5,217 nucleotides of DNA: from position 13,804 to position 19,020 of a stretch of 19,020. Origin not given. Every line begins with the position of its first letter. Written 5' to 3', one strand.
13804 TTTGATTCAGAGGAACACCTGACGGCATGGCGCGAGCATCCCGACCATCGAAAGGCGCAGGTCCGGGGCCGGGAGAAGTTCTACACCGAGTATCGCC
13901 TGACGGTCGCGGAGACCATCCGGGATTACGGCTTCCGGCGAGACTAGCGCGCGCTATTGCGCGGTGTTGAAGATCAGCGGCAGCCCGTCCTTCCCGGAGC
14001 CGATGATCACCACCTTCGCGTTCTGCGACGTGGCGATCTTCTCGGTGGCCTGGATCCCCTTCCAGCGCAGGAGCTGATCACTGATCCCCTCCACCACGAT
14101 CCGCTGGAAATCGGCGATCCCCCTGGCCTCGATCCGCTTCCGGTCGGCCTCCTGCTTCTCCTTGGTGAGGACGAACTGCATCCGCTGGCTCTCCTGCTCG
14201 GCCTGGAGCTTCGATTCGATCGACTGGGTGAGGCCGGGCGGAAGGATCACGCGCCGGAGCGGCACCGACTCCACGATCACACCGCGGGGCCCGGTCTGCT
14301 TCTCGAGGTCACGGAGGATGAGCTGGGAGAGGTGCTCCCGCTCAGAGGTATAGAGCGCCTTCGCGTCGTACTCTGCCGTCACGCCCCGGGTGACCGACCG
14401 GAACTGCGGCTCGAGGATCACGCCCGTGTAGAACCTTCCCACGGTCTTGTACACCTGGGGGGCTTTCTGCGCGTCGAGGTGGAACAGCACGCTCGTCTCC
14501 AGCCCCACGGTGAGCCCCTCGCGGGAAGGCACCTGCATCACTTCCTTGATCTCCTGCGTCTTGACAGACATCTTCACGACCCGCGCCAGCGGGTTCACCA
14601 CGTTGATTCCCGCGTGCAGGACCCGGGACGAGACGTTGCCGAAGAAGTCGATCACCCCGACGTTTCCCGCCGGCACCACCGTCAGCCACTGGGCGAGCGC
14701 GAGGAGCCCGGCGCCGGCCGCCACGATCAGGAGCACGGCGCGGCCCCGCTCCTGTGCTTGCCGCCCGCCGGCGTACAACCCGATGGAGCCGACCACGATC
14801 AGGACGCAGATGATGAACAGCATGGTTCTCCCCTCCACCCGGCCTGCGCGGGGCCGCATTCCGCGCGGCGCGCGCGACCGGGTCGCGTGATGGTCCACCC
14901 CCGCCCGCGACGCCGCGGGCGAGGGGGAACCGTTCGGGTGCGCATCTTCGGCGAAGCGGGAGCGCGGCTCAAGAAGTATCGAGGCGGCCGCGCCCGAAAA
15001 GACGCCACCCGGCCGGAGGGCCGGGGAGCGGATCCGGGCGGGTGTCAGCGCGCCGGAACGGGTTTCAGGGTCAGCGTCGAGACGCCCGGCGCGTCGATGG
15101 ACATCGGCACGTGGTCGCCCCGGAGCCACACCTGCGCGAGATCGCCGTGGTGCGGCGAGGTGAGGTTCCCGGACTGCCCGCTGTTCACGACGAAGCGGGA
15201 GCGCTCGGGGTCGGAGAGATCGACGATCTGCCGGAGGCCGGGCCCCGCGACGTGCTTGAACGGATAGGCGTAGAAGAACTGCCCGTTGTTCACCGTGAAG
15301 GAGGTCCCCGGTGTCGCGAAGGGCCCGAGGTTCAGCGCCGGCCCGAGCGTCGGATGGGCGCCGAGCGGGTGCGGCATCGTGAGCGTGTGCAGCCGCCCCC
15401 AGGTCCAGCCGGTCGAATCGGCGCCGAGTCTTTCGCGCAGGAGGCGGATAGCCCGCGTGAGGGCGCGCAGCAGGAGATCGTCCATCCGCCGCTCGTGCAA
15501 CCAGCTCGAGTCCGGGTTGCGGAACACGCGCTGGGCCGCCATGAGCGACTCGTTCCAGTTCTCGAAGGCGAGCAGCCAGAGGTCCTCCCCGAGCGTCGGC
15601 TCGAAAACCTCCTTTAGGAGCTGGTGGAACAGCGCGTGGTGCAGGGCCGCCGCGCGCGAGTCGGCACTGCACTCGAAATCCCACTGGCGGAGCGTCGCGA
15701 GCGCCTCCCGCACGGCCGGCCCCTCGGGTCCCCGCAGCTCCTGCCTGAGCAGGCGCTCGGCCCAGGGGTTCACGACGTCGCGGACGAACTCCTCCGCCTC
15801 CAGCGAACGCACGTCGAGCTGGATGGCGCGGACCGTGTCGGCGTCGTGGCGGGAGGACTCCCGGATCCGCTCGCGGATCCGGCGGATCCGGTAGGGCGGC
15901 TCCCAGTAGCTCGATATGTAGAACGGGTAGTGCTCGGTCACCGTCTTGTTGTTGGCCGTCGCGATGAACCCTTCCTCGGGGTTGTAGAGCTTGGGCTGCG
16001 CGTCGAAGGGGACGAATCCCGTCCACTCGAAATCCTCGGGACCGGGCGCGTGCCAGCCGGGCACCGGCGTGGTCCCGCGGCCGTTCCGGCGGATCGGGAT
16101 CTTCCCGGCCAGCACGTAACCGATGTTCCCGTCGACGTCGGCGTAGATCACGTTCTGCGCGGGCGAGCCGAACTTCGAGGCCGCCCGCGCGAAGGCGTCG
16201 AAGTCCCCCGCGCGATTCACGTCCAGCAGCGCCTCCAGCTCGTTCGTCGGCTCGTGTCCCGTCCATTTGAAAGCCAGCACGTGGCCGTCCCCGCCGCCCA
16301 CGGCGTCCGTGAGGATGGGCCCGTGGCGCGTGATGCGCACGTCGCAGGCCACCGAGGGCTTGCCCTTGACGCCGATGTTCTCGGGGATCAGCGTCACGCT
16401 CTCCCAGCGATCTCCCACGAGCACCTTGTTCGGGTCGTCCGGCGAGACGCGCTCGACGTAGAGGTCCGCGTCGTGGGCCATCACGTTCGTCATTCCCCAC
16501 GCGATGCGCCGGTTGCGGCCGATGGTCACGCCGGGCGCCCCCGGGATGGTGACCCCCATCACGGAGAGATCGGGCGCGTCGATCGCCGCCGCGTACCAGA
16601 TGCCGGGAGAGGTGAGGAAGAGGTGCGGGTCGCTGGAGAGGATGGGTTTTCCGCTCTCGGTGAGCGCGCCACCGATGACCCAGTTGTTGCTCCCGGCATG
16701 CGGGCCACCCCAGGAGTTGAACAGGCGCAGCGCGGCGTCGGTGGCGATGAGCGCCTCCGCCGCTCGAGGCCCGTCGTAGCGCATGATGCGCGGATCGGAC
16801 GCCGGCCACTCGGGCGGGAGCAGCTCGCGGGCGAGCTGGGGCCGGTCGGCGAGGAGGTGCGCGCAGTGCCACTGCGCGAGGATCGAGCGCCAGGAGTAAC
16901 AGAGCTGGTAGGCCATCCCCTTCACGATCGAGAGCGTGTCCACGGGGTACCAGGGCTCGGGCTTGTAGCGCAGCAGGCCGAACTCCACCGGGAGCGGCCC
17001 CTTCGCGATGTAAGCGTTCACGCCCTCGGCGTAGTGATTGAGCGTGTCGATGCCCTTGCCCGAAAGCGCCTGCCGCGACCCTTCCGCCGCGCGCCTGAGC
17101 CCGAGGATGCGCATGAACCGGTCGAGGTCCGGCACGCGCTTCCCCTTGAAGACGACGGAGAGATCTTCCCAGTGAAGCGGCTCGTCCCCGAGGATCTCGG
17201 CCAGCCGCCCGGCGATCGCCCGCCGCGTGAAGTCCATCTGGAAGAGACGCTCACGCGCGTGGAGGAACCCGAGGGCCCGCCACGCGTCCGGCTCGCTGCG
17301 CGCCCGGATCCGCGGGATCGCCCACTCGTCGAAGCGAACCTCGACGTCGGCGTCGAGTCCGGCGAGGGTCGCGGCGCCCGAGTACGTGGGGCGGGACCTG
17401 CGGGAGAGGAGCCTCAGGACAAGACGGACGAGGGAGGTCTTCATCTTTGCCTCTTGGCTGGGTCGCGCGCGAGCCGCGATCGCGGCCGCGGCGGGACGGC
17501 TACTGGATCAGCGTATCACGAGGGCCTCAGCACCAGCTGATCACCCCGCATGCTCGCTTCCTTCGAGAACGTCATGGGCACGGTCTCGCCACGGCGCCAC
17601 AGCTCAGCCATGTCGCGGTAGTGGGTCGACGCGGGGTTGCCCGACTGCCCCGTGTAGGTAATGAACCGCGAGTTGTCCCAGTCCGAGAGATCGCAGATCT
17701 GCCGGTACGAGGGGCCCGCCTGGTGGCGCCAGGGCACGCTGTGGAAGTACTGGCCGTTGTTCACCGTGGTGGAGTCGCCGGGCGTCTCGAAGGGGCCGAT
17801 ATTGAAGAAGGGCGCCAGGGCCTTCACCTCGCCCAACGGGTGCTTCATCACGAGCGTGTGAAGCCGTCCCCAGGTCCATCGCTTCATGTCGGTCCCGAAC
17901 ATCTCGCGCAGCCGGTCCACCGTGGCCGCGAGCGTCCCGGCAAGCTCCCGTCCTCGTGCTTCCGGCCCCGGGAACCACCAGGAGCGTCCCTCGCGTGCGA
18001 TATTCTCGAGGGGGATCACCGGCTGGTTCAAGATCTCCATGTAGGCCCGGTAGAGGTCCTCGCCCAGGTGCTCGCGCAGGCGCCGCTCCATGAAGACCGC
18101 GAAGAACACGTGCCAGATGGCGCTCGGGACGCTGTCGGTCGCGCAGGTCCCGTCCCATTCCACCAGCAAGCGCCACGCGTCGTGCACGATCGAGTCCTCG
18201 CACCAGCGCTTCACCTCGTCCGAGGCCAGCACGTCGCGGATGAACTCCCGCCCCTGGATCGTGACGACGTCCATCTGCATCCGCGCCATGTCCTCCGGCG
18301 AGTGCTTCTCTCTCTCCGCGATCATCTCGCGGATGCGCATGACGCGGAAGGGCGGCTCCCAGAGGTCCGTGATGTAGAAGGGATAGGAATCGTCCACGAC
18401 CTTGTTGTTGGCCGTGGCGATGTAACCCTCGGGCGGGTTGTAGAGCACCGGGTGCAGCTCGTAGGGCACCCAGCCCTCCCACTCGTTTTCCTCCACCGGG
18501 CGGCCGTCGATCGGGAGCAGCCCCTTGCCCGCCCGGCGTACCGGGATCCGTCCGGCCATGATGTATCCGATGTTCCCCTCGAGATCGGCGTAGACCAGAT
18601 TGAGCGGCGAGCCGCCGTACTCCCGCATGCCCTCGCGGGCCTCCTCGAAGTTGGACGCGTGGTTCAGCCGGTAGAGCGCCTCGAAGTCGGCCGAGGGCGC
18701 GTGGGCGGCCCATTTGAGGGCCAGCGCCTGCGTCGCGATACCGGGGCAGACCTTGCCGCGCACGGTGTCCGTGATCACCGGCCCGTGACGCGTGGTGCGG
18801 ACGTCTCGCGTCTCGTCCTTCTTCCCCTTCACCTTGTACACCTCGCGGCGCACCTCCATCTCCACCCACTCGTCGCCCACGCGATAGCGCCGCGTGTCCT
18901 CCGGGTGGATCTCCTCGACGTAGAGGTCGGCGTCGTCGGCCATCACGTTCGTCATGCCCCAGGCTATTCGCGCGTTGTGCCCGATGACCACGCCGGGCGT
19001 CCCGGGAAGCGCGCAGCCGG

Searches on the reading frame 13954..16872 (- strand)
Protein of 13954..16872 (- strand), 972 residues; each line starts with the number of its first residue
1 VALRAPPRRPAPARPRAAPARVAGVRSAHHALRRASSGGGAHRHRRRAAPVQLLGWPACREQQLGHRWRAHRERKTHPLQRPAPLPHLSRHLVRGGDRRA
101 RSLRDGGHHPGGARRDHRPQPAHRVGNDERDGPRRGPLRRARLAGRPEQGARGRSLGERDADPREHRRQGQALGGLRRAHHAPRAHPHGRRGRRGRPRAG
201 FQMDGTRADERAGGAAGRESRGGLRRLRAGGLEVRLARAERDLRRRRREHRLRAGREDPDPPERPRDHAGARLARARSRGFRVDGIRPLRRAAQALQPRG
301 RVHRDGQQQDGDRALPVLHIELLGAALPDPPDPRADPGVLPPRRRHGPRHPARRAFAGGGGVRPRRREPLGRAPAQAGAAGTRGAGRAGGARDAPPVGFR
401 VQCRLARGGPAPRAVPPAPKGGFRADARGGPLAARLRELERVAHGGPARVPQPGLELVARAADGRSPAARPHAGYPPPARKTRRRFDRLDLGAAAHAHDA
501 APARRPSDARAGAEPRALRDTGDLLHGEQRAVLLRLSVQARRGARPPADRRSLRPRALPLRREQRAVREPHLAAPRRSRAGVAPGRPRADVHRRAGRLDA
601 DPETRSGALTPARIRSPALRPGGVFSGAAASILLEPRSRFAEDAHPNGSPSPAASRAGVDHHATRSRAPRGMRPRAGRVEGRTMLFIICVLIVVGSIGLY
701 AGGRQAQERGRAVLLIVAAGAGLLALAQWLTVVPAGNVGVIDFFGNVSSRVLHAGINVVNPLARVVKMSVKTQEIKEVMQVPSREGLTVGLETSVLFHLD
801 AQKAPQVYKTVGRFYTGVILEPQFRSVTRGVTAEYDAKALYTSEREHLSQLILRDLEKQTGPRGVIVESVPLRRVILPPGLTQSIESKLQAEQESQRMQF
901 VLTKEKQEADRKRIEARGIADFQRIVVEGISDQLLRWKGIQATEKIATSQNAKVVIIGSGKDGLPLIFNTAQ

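Call 59: search_protein_families(library=pfam, proteins=[window:13954-16872:-], max_evalue=0.0001)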
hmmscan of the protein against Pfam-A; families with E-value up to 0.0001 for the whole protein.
window:13954-16872:- (972 aa): 1 family
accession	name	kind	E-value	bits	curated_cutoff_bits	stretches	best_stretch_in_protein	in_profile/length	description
PF01145.31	Band_7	-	4.2e-25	89.2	23.6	1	732-906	2-166/176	SPFH domain / Band 7 family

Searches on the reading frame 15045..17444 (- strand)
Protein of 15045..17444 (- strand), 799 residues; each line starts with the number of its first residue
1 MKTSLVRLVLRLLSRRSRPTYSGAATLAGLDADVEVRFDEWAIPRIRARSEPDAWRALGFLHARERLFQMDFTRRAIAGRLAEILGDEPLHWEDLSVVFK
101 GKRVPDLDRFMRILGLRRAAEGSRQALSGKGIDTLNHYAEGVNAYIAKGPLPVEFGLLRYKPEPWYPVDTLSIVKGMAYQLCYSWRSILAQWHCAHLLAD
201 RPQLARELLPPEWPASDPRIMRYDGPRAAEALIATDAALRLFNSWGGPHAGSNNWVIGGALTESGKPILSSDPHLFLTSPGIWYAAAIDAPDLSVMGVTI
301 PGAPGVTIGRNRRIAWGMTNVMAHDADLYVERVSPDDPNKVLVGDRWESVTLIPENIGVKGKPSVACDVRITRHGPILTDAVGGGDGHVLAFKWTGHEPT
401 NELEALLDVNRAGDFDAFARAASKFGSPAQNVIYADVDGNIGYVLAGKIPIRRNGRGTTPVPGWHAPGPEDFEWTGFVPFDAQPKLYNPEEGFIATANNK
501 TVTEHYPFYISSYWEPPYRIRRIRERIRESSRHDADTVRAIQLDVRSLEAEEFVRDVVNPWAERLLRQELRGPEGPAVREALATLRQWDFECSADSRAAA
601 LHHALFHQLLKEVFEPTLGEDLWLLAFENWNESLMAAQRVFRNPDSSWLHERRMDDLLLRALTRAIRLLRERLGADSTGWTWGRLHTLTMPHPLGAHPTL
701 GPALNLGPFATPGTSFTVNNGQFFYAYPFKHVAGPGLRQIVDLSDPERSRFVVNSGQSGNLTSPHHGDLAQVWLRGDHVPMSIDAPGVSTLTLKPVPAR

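Call 59: search_protein_families(library=pfam, proteins=[window:15045-17444:-], max_evalue=0.0001)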
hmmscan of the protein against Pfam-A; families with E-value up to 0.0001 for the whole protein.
window:15045-17444:- (799 aa): 1 family
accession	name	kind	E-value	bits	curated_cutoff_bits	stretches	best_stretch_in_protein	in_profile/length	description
PF01804.23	Penicil_amidase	-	7.3e-215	716.4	21.3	1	33-786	1-671/675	Penicillin amidase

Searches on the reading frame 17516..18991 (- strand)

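Call 59: search_protein_families(library=pfam, proteins=[window:17516-18991:-], max_evalue=0.0001)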
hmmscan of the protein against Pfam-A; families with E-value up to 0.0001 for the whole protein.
window:17516-18991:- (491 aa): 1 family
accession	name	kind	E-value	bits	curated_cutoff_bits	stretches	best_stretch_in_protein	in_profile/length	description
PF01804.23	Penicil_amidase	-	1.2e-136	457.9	21.3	1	2-479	225-672/675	Penicillin amidase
